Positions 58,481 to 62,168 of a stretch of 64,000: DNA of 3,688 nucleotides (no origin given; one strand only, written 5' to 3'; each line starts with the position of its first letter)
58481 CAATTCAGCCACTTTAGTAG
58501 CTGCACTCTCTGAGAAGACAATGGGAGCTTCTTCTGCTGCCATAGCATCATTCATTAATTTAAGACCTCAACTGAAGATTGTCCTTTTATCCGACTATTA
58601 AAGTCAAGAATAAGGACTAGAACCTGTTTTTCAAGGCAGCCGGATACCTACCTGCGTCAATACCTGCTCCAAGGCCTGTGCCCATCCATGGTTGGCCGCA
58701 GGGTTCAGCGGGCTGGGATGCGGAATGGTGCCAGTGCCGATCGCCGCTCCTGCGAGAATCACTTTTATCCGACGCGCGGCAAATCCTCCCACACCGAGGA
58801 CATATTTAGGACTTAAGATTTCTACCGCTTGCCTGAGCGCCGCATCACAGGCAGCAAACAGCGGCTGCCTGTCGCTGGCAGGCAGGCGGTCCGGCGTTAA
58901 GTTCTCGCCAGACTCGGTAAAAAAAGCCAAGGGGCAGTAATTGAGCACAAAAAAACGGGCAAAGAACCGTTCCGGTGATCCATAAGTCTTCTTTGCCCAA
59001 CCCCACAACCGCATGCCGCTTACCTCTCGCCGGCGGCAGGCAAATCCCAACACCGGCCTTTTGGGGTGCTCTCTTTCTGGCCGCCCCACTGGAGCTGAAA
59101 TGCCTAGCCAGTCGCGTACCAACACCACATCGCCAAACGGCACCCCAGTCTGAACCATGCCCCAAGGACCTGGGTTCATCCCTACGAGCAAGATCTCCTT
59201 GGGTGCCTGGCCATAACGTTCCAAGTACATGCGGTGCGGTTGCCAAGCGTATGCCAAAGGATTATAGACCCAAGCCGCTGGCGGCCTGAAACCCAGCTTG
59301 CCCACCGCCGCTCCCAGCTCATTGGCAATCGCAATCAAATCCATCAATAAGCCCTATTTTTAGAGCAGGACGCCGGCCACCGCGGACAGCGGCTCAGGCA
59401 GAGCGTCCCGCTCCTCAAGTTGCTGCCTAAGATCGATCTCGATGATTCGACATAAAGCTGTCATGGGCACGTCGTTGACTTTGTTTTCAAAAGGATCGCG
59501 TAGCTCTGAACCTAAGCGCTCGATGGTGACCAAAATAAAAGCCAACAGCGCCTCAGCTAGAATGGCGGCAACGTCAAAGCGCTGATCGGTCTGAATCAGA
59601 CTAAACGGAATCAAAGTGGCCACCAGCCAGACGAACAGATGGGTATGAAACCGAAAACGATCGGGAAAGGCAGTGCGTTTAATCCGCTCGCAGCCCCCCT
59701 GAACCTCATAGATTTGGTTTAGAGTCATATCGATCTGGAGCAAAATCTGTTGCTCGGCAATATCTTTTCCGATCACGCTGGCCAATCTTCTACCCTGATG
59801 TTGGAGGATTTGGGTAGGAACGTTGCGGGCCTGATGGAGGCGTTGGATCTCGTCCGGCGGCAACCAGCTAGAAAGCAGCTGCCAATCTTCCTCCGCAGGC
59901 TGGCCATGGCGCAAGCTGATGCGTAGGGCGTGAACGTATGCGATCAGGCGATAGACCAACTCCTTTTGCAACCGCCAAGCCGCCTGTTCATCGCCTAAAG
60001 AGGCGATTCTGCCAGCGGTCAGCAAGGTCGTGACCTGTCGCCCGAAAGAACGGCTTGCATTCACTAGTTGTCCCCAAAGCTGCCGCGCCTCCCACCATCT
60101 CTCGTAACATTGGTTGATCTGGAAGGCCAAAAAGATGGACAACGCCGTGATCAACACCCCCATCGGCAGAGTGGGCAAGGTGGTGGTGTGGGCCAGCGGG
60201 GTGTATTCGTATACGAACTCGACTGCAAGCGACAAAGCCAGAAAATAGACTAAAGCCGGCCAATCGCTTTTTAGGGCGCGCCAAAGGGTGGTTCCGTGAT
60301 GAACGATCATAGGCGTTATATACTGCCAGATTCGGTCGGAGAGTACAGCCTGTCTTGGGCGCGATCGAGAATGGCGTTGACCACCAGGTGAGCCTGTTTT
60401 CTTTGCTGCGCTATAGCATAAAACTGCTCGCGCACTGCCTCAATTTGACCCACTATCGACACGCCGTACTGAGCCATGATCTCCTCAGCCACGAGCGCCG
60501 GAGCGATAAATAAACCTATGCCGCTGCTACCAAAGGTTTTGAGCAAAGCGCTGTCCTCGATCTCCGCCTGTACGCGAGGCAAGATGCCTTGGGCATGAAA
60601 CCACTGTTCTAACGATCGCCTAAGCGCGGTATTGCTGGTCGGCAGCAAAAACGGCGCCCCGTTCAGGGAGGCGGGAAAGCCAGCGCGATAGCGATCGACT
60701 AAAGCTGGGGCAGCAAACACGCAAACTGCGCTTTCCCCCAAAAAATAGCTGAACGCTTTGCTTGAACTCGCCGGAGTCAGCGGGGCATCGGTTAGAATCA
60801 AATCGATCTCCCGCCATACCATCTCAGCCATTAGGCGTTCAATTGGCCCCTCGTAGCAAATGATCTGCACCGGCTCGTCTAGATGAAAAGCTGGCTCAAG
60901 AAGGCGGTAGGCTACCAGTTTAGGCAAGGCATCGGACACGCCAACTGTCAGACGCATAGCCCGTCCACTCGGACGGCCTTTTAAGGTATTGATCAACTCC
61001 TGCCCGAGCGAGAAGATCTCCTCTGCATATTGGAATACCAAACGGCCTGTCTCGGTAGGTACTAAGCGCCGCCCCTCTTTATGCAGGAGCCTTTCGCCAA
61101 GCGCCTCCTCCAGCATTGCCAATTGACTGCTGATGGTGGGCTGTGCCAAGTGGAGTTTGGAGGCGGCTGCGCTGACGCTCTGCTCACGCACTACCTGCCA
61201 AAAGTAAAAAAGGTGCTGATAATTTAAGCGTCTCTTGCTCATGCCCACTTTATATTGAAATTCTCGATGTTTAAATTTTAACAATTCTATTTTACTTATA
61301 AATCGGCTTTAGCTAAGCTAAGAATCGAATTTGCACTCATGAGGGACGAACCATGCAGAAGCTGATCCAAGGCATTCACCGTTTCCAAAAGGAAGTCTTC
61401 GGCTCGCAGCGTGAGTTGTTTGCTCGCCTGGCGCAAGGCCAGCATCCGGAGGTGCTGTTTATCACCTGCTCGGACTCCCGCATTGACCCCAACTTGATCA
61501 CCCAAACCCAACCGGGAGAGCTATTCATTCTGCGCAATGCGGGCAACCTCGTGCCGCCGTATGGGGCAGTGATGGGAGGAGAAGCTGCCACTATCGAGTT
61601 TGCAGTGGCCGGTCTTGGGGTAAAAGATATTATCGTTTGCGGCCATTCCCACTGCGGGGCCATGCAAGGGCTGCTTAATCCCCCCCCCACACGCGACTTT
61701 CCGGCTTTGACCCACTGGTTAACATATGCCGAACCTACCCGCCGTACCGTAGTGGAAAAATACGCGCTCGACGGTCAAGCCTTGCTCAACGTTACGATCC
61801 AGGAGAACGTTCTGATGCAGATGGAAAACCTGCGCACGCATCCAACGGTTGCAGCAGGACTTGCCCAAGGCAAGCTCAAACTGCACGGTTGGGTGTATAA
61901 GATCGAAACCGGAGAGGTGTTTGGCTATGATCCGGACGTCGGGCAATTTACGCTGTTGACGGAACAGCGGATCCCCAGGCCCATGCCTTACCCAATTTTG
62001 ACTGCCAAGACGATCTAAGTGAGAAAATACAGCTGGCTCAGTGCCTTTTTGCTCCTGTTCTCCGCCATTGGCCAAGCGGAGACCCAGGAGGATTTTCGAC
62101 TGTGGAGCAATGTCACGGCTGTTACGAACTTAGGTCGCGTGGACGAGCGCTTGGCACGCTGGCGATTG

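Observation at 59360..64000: Candidate trans-envelope inorganic-carbon module: carbonic anhydrase, outer-membrane barrel and SulP under an NhaR-like LysR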

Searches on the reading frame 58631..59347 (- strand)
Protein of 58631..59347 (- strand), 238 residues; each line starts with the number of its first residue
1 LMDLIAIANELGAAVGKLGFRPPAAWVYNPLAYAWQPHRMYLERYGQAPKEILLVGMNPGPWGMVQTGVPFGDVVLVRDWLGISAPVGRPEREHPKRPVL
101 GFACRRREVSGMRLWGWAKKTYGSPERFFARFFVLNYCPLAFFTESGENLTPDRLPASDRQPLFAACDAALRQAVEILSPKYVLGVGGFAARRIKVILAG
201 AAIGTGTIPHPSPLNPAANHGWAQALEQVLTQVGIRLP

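Call 3: search_protein_families(library=pfam, proteins=[window:58631-59347:-], max_evalue=0.01)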
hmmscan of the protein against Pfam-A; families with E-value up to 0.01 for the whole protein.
window:58631-59347:- (238 aa): 1 family
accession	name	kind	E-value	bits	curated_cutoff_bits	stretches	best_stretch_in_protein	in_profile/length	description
PF03167.25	UDG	-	5.4e-10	39.9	24.3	1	45-216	3-123/141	Uracil DNA glycosylase superfamily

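Call 4: search_protein_families(library=ncbifam, proteins=[window:58631-59347:-], max_evalue=0.01)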
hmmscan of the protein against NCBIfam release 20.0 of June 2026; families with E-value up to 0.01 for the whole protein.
window:58631-59347:- (238 aa): 0 families

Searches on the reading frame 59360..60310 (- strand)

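Call 3: search_protein_families(library=pfam, proteins=[window:59360-60310:-], max_evalue=0.01)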
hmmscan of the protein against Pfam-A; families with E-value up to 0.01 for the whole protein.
window:59360-60310:- (316 aa): 1 family
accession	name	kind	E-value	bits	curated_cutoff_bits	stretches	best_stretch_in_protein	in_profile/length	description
PF25539.1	Bestrophin_2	-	4.1e-60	204.2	27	1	17-295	25-287/288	Bacterial/Fungal Bestrophin protein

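Call 4: search_protein_families(library=ncbifam, proteins=[window:59360-60310:-], max_evalue=0.01)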
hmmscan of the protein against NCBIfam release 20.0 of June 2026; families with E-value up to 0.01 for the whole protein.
window:59360-60310:- (316 aa): 0 families

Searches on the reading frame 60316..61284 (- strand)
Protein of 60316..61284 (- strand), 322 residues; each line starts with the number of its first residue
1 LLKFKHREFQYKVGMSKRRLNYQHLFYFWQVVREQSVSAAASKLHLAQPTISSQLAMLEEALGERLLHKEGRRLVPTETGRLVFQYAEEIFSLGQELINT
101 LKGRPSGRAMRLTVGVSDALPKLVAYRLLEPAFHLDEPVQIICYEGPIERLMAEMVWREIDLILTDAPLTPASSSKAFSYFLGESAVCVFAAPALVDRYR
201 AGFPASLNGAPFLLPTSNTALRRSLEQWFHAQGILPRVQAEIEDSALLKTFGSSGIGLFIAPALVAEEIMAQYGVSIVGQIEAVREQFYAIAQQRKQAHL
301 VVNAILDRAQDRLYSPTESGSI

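Call 3: search_protein_families(library=pfam, proteins=[window:60316-61284:-], max_evalue=0.01)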
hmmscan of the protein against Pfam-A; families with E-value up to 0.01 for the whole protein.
window:60316-61284:- (322 aa): 2 families
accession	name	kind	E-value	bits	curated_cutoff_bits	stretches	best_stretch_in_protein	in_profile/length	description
PF00126.33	HTH_1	-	2.7e-19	69.3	26.6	1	23-81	2-60/60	Bacterial regulatory helix-turn-helix protein, lysR family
PF03466.25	LysR_substrate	-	4.4e-18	65.9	28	1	107-312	3-207/209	LysR substrate binding domain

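Call 4: search_protein_families(library=ncbifam, proteins=[window:60316-61284:-], max_evalue=0.01)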
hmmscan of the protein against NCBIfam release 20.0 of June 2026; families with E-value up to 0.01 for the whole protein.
window:60316-61284:- (322 aa): 54 families (the best 25 are shown)
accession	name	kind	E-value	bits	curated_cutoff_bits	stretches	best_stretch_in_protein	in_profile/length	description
NF008284.0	PRK11062.1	equivalog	1.1e-67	228.3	219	1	19-316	3-296/299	transcriptional activator NhaR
NF040786.1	LysR_Sec_metab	equivalog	3.9e-24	85.2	250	1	21-308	2-293/298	selenium metabolism-associated LysR family transcriptional regulator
TIGR02424.1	TF_pcaQ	equivalog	3.6e-23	81.9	303.8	1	19-251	2-235/300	pca operon transcription factor PcaQ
NF008410.0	PRK11233.1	equivalog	4e-19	68.9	309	2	20-92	1-73/305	nitrogen assimilation transcriptional regulator NAC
NF047520.1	trans_act_CidR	equivalog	1.3e-18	67.2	415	1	22-278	3-256/292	cidABC operon transcriptional activator CidR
NF053705.1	TransRegGltCGpos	equivalog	1.4e-18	67.2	350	1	22-297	3-277/300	glutamate biosynthesis transcriptional regulator GltC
NF008416.0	PRK11242.1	equivalog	2.9e-17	62.9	277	1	23-268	4-248/300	transcriptional regulator CynR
NF008722.0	PRK11716.1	equivalog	5.8e-17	61.6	246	1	21-310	2-291/293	HTH-type transcriptional activator IlvY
TIGR03339.1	phn_lysR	subfamily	3.2e-16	59.4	341.1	1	28-301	5-272/279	aminoethylphosphonate catabolism associated LysR family transcriptional regulator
NF007385.0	PRK09906.1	equivalog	4.4e-16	58.9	356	1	22-272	3-252/296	DNA-binding transcriptional regulator HcaR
NF047711.1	PutUtilRegPtrR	equivalog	1.4e-15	57.2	400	1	23-278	4-251/283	putrescine utilization regulator PtrR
NF008239.0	PRK11013.1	equivalog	2e-15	56.6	288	1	20-307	4-288/309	LysR family transcriptional regulator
NF007439.0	PRK09986.1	equivalog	4.3e-15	55.8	290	1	18-302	5-288/296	LysR family transcriptional regulator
TIGR03298.1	argP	subfamily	2e-14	53.4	273.55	1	21-117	2-97/292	ArgP/LysG family DNA-binding transcriptional regulator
NF040710.1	benzoate_CatM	exception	6.1e-14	52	580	1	21-92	2-73/293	cis,cis-muconate-binding transcription regulator CatM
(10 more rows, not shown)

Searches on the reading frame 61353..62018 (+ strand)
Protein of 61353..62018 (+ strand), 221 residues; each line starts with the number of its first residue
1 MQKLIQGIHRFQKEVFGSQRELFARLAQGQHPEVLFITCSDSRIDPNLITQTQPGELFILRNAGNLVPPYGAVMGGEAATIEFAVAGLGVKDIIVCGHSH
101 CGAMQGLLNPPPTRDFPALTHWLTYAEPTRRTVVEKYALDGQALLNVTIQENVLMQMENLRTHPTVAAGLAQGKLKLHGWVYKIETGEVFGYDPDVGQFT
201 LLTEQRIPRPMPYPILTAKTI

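Call 3: search_protein_families(library=pfam, proteins=[window:61353-62018:+], max_evalue=0.01)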
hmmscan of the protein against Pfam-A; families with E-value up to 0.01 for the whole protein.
window:61353-62018:+ (221 aa): 1 family
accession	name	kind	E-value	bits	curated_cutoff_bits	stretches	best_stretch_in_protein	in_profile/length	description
PF00484.24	Pro_CA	-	5.2e-48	163.7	25.7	1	34-189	1-156/156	Carbonic anhydrase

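Call 4: search_protein_families(library=ncbifam, proteins=[window:61353-62018:+], max_evalue=0.01)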
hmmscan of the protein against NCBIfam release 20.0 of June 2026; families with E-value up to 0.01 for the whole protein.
window:61353-62018:+ (221 aa): 2 families
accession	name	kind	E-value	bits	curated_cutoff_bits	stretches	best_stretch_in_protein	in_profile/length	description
NF007756.0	PRK10437.1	equivalog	1.8e-23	83.1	251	1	3-190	6-189/220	carbonate dehydratase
NF011765.0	PRK15219.1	subfamily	2.4e-17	63.2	221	1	2-189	58-241/245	carbonic anhydrase family protein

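Call 49: search_solved_structures(query=window:61353-62015:+, max_evalue=0.00001, show_alignments=1)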
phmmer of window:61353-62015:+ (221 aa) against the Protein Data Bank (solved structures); distinct sequences matched with E-value up to 0.00001: 36.
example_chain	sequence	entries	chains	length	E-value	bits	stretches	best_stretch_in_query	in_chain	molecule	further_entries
5swc_A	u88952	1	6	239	1.2e-70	240.6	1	1-200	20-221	Carbonic anhydrase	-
1ddz_A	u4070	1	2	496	1.2e-37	132.7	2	11-189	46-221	CARBONIC ANHYDRASE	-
1ekj_A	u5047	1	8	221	6.3e-30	107.4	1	4-188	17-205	BETA-CARBONIC ANHYDRASE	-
2w3n_A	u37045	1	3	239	4.5e-24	88.3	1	3-209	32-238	CARBONIC ANHYDRASE 2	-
2w3q_A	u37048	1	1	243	4.8e-24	88.2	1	3-209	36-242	CARBONIC ANHYDRASE 2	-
4o1j_A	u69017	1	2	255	9.4e-23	84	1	21-189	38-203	Carbonic anhydrase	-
7cxy_A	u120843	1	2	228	1.5e-22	83.3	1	22-193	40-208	Carbonic anhydrase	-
7cxw_A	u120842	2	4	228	1.6e-22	83.2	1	22-193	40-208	Carbonic anhydrase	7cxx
4o1k_A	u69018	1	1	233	5.4e-22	81.5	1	14-190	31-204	Carbonic anhydrase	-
3ucj_A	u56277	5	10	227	1.4e-21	80.1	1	4-189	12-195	Carbonic anhydrase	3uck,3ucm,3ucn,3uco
3qy1_A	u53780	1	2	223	2e-20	76.4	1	19-190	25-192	Carbonic anhydrase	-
1i6o_A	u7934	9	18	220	2.9e-20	75.8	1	19-193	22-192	CARBONIC ANHYDRASE | Protein yadF | Carbonic anhydrase 2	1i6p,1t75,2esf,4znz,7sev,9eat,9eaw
4wam_A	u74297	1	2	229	4.1e-20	75.4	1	20-188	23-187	beta-carbonic anhydrase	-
4waj_A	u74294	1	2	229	4.1e-20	75.4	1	20-188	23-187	Carbonic anhydrase 2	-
7coi_A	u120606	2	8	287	5.8e-20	74.9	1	20-189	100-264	Carbonic anhydrase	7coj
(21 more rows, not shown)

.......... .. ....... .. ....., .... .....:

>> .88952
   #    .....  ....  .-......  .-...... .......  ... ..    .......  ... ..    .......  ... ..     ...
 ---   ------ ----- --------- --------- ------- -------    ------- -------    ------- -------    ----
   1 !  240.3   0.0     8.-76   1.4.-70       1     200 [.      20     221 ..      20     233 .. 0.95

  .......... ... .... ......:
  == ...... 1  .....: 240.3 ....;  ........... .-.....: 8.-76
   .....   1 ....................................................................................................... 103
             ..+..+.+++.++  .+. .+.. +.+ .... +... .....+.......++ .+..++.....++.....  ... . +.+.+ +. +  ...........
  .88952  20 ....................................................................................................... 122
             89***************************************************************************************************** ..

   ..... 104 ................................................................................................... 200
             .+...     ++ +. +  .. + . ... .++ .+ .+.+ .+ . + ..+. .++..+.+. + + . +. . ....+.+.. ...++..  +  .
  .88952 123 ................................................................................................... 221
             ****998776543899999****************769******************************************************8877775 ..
